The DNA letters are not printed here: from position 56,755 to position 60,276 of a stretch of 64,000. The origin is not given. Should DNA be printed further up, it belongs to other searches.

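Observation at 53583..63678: Same-strand array coupling a tripartite RND efflux pump to two oxygenases, one a GOLPH3-P450 fusion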

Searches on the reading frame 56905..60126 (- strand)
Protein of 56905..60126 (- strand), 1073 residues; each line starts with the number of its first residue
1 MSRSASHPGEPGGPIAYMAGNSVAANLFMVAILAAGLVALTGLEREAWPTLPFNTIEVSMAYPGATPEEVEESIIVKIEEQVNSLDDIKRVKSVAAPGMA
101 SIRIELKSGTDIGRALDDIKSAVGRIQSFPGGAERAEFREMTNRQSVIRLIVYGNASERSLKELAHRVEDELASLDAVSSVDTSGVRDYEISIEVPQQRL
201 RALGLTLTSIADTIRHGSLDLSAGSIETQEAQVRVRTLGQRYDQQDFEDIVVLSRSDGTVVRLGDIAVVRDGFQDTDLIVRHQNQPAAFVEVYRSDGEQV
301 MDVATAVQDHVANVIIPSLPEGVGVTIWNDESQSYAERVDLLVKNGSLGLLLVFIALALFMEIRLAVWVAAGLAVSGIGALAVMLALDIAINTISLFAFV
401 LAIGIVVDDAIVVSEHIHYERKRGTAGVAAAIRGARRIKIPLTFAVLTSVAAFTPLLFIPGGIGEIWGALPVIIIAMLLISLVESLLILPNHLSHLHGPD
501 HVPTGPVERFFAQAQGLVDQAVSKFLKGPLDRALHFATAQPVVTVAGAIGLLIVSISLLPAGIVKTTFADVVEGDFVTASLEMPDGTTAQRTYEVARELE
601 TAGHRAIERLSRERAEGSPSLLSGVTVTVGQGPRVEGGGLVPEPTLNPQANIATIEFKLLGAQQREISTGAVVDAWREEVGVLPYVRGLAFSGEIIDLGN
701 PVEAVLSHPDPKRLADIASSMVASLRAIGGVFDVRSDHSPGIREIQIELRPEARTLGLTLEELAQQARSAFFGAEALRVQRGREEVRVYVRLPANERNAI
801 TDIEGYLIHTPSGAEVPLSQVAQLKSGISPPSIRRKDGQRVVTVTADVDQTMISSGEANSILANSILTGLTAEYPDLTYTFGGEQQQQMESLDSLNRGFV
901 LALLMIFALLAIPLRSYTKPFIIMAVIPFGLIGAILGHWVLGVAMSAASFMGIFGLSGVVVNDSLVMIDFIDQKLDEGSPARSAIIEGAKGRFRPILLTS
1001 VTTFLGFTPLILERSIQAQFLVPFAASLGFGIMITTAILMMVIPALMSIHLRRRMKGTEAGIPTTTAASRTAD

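Call 4: search_protein_families(library=pfam, proteins=[window:56905-60126:-], max_evalue=0.01)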
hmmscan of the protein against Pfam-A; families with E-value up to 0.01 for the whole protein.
window:56905-60126:- (1073 aa): 3 families
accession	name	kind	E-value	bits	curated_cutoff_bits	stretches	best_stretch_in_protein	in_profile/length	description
PF00873.25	ACR_tran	-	6.3e-159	531.1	28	2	22-601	9-585/1021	AcrB/AcrD/AcrF family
PF03176.21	MMPL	-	7e-05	22.4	20.5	0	350-465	160-274/333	MMPL family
PF02355.23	SecD_SecF_C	-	0.0045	16.9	20.5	0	350-465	41-155/189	Protein export membrane protein SecD/SecF, C-terminal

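Call 5: search_protein_families(library=ncbifam, proteins=[window:56905-60126:-], max_evalue=0.01)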
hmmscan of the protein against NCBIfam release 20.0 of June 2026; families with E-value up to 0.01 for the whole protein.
window:56905-60126:- (1073 aa): 17 families
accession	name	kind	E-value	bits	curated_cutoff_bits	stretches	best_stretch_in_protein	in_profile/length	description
NF033617.1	RND_permease_2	subfamily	6.7e-128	428.2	1250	1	23-1047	9-1004/1009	multidrug efflux RND transporter permease subunit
NF000282.2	RND_permease_1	subfamily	1.7e-101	340.8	1250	2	25-602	11-596/1029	multidrug efflux RND transporter permease subunit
TIGR00915.1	2A0602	subfamily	1.1e-90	305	940.35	2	25-600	12-595/1050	efflux RND transporter permease subunit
TIGR00914.1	2A0601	subfamily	1.4e-80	271.4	701.45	2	711-1060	693-1045/1051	CusA/CzcA family heavy metal efflux RND transporter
NF007798.0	PRK10503.1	equivalog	1e-74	251.8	1584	2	7-585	5-578/1040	MdtB/MuxB family multidrug efflux RND transporter permease subunit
NF007842.1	PRK10555.1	equivalog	2.1e-72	244.4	1854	2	28-601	15-595/1036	multidrug efflux RND transporter permease AcrD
NF007905.0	PRK10614.1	equivalog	6.5e-66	222.7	1774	2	21-535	10-528/1025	multidrug efflux RND transporter permease subunit MdtC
NF007133.0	PRK09579.1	equivalog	4.8e-62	209.8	1763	2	23-555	12-539/1017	multidrug efflux RND transporter permease subunit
NF000037.1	RND_perm_OqxB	exception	3.6e-60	203.8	2200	2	23-603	12-606/1050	multidrug efflux RND transporter permease subunit OqxB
NF007131.0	PRK09577.1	equivalog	1e-57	195.7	1768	2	23-601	10-593/1045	multidrug efflux RND transporter permease subunit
NF011706.2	PRK15127.1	equivalog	1.2e-53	182.3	2150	2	25-598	12-593/1049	multidrug efflux RND transporter permease subunit AcrB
TIGR00916.1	2A0604s01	subfamily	1.7e-10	40.9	148.6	2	900-1036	95-227/231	SecD/SecF family protein translocase subunit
TIGR00921.1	2A067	subfamily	2.3e-06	25.9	351.9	2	317-491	555-729/733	hydrophobe/amphiphile efflux-3 (HAE3) family transporter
NF052374.1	HopndTporHpnN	equivalog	5e-05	21.6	1100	1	342-498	274-428/858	hopanoid transporter HpnN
NF009580.0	PRK13023.1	equivalog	0.0004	18.7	1153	1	325-468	277-420/775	protein translocase subunit SecDF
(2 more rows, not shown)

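Call 23: search_solved_structures(query=window:56905-60126:-, max_evalue=1e-20)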
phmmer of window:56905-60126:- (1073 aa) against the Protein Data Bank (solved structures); distinct sequences matched with E-value up to 1e-20: 80 (the best 60 are shown).
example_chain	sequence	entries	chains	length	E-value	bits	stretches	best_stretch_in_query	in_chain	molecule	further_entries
9lyq_B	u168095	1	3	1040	1.6e-71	244.8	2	8-589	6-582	Multidrug resistance protein MdtB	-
8f3e_A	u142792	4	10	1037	1.8e-68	234.7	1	28-1055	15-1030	Efflux pump membrane transporter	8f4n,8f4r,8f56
8zxs_A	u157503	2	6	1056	3.8e-67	230.3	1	24-603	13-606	Efflux pump membrane transporter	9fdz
7cz9_A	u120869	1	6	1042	5.5e-67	229.8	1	24-603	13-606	Efflux pump membrane transporter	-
8yr0_A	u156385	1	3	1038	5.6e-67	229.8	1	22-1046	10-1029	Cation/multidrug efflux pump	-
7wlv_A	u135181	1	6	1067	4e-64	220.3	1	23-1047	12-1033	Efflux pump membrane transporter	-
6vej_A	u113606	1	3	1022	6.9e-63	216.3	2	29-495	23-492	Probable Resistance-Nodulation-Cell Division (RND) efflux transporter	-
9xwg_A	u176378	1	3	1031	1.1e-62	215.6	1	27-1052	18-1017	Multidrug efflux RND transporter permease subunit MexK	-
20yy_A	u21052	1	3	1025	1.5e-62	215.2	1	27-1052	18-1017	Multidrug efflux RND transporter permease subunit MexK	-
3w9i_A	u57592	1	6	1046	3.6e-60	207.2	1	29-496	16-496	Multidrug resistance protein MexB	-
2v50_A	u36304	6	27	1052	3.7e-60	207.2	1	29-496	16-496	MULTIDRUG RESISTANCE PROTEIN MEXB | Efflux pump membrane transporter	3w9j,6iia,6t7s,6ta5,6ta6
21fo_A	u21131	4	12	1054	3.7e-60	207.2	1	29-496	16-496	Multidrug resistance protein MexB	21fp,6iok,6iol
7b8p_A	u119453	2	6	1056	7.1e-59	203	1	25-600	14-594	Efflux pump membrane transporter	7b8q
6ows_A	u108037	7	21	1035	8.4e-59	202.7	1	26-600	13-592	Efflux pump membrane transporter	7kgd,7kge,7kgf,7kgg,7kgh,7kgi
9j3d_J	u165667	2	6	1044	4.3e-58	200.4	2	32-601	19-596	Efflux pump membrane transporter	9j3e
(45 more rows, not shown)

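Call 74: find_homologous_proteins(query=window:56905-60126:-, max_evalue=1e-20)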
Query window:56905-60126:- (1073 aa): 7173 proteins with E <= 1e-20 among 8000 candidates; the best 120 are listed.
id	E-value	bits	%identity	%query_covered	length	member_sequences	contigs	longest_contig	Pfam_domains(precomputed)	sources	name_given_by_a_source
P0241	0.0e+0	2297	100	100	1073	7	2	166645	PF00873.26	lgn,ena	-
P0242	0.0e+0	2035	87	99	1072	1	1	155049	PF00873.26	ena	-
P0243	0.0e+0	2034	87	99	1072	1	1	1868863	PF00873.26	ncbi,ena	-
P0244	0.0e+0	2033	87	99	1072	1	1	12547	PF00873.26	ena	-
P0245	0.0e+0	2025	87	99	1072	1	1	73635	PF00873.26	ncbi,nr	ncbi:MAG: efflux RND transporter permease subunit [Gammaproteobacteria bacterium]|nr:efflux RND tran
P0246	0.0e+0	2013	86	100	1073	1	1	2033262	PF00873.26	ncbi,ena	-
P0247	0.0e+0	2011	86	100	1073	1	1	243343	PF00873.26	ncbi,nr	ncbi:MAG: efflux RND transporter permease subunit [Gammaproteobacteria bacterium]|nr:efflux RND tran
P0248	0.0e+0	2009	86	100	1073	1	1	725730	PF00873.26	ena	-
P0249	0.0e+0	2007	86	100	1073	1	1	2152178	PF00873.26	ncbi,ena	-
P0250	0.0e+0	1959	84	100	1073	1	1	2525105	PF00873.26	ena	-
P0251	0.0e+0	1949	82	100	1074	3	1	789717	PF00873.26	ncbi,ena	-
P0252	0.0e+0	1944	82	100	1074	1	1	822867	PF00873.26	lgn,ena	-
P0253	0.0e+0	1943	83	99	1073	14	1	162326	PF03176.22,PF00873.26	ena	-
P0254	0.0e+0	1932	84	99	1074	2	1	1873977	PF00873.26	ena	-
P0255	0.0e+0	1931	82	100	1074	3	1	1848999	PF00873.26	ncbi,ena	-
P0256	0.0e+0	1915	81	100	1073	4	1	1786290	PF00873.26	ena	-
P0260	0.0e+0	1868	79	100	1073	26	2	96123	PF00873.26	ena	-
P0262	0.0e+0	1842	79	100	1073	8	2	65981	PF00873.26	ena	-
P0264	0.0e+0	1836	80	98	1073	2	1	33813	PF00873.26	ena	-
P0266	0.0e+0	1827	79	98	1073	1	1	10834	PF00873.26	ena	-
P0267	0.0e+0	1826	78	99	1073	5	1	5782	PF00873.26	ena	-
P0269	0.0e+0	1815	76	100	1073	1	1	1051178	PF00873.26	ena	-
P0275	0.0e+0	1804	77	100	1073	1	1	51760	PF00873.26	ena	-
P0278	0.0e+0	1798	76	100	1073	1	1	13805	PF00873.26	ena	-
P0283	0.0e+0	1789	77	98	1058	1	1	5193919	PF00873.26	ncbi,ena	-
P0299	0.0e+0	1782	76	100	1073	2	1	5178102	PF00873.26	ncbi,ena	-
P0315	0.0e+0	1777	77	98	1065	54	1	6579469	PF00873.26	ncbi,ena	-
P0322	0.0e+0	1776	76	99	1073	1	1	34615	PF00873.26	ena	-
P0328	0.0e+0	1775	76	99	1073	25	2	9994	PF02355.23,PF00873.26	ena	-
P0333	0.0e+0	1774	77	98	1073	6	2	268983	PF00873.26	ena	-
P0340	0.0e+0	1770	75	100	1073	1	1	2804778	PF00873.26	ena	-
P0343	0.0e+0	1770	76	98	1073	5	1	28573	PF00873.26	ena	-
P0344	0.0e+0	1770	76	98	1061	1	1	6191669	PF00873.26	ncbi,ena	-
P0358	0.0e+0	1767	76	98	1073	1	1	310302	PF02355.23,PF00873.26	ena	-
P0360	0.0e+0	1766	77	98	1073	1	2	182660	PF00873.26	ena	-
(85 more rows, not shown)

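Call 75: find_encoding_contigs(protein=P0315, flank=10000, max_places=1)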
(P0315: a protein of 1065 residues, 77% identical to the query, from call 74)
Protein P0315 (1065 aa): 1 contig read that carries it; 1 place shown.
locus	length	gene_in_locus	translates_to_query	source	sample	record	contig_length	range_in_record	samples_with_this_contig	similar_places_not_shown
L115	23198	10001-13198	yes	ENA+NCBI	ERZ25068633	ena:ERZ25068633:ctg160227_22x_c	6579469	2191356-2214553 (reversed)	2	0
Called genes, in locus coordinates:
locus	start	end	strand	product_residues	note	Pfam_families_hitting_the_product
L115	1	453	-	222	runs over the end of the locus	PF04263:TPK_catalytic, PF04265:TPK_B1_binding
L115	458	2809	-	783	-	PF13620:CarboxypepD_reg (weak), PF13715:CarbopepD_reg_2 (weak), PF07715:Plug, PF00593:TonB_dep_Rec_b-barrel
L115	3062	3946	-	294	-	PF00532:Peripla_BP_1, PF13407:Peripla_BP_4 (faint), PF13377:Peripla_BP_3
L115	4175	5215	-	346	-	PF00356:LacI, PF00532:Peripla_BP_1, PF13377:Peripla_BP_3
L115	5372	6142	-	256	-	-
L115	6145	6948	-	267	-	PF05721:PhyH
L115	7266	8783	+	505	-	PF02321:OEP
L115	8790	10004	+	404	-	PF25919:BSH_CusB (faint), PF25917:BSH_RND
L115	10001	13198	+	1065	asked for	PF00873:ACR_tran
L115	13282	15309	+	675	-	PF05719:GPP34, PF00067:p450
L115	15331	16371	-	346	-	PF00355:Rieske, PF19298:KshA_C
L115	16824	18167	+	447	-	PF00501:AMP-binding, PF13193:AMP-binding_C (weak)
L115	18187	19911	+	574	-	PF00070:Pyr_redox (faint), PF01494:FAD_binding_3, PF03486:HI0933_like (faint), PF04820:Trp_halogenase, PF12831:FAD_oxidored, PF01266:DAO (weak), PF04820:Trp_halogenase, PF22045:CmlS_C, +2 more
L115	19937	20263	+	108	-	-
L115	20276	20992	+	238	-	PF00106:adh_short, PF08659:KR, PF01370:Epimerase, PF13561:adh_short_C2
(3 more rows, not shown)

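Call 76: find_encoding_contigs(protein=P0344, flank=10000, max_places=1)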
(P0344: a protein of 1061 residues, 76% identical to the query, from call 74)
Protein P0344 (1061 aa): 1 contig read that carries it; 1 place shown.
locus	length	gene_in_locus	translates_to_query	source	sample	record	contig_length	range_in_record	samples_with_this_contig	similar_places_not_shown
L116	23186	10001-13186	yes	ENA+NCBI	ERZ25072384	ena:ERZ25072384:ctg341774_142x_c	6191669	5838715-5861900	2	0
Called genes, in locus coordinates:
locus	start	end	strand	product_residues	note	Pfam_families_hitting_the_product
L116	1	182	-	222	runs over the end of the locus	PF04263:TPK_catalytic, PF04265:TPK_B1_binding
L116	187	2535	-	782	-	PF13620:CarboxypepD_reg, PF13715:CarbopepD_reg_2, PF07715:Plug, PF00593:TonB_dep_Rec_b-barrel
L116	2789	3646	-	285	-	PF00532:Peripla_BP_1, PF13377:Peripla_BP_3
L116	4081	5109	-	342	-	PF00356:LacI, PF00532:Peripla_BP_1, PF13377:Peripla_BP_3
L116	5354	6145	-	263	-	-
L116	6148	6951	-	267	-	PF05721:PhyH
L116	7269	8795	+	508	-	PF02321:OEP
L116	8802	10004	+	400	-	PF25919:BSH_CusB (faint), PF25917:BSH_RND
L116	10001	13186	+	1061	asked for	PF00873:ACR_tran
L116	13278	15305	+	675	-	PF05719:GPP34, PF00067:p450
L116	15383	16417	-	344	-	PF00355:Rieske, PF19298:KshA_C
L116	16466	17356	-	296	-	PF00106:adh_short, PF08659:KR (weak), PF13561:adh_short_C2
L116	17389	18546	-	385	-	PF02746:MR_MLE_N, PF13378:MR_MLE_C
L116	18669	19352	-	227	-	PF01975:SurE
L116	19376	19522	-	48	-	-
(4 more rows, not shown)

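Call 77: find_encoding_contigs(protein=P0283, flank=10000, max_places=1)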
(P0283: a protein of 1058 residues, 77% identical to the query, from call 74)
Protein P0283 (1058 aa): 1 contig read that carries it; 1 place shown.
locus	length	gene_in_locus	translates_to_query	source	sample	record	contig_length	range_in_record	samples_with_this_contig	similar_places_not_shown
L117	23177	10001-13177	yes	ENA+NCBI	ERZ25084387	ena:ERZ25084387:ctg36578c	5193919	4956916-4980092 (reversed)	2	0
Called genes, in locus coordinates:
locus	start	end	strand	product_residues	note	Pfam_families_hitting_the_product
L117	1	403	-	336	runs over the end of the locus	PF13384:HTH_23 (faint), PF13936:HTH_38, PF00665:rve (weak)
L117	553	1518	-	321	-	PF00884:Sulfatase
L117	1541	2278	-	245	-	PF00596:Aldolase_II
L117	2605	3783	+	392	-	PF02771:Acyl-CoA_dh_N, PF02770:Acyl-CoA_dh_M, PF00441:Acyl-CoA_dh_1, PF08028:Acyl-CoA_dh_2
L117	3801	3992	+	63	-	-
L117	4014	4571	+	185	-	PF07963:N_methyl (weak), PF12019:GspH (weak)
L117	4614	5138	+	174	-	PF07963:N_methyl (weak)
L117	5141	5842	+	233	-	PF07963:N_methyl, PF11612:T2SSJ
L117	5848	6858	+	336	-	PF21687:T2SSK_1st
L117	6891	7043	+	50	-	-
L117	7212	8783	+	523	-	PF02321:OEP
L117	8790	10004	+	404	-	PF25917:BSH_RND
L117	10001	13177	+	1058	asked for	PF00873:ACR_tran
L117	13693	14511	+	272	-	PF05050:Methyltransf_21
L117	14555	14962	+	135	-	PF13340:DUF4096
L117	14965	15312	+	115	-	PF01609:DDE_Tnp_1, PF13586:DDE_Tnp_1_2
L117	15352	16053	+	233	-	PF04116:FA_hydroxylase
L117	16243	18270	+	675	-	PF05719:GPP34, PF00067:p450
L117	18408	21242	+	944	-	PF02384:N6_Mtase (faint)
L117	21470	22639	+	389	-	-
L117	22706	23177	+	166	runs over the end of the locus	-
